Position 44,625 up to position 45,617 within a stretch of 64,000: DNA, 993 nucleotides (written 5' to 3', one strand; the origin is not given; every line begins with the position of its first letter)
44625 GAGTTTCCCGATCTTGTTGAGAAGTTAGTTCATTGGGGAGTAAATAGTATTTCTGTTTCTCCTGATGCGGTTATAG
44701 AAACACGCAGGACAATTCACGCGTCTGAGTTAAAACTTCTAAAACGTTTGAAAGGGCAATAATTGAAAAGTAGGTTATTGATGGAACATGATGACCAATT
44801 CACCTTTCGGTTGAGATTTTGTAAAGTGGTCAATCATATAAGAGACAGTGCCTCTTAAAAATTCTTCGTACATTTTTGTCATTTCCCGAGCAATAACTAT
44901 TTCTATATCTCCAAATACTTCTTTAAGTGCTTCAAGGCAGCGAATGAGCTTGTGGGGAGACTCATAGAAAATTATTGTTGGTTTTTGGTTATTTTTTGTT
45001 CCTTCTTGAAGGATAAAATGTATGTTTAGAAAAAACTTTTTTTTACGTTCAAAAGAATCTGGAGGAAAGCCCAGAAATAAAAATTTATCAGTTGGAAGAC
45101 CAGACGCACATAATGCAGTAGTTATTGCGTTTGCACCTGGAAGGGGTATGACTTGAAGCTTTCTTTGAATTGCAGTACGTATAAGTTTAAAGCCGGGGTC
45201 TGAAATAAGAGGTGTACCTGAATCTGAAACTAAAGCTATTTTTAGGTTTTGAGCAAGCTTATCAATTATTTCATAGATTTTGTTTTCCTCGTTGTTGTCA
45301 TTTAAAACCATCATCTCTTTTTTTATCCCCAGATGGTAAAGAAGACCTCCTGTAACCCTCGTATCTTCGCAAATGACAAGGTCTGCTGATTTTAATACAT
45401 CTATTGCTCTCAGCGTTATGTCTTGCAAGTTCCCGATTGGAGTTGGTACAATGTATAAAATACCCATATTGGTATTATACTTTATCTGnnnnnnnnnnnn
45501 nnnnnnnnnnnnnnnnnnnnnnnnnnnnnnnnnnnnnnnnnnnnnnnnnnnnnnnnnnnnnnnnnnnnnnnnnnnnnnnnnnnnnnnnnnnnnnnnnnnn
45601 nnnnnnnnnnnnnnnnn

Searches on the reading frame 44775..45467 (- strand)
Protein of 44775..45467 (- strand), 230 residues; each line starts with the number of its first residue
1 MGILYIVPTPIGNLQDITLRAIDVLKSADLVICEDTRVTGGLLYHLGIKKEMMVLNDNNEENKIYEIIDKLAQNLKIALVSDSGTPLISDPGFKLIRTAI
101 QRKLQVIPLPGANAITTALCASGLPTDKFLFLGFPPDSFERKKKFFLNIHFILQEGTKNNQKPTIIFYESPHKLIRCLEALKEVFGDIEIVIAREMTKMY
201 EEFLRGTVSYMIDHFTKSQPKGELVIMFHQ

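Call 3: search_protein_families(library=pfam, proteins=[window:44775-45467:-], max_evalue=0.01)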
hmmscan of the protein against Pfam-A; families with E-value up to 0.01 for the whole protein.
window:44775-45467:- (230 aa): 1 family
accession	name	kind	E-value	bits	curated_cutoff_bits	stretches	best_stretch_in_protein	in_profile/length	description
PF00590.25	TP_methylase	-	1.5e-25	90.8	27.8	1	4-209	2-209/212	Tetrapyrrole (Corrin/Porphyrin) Methylases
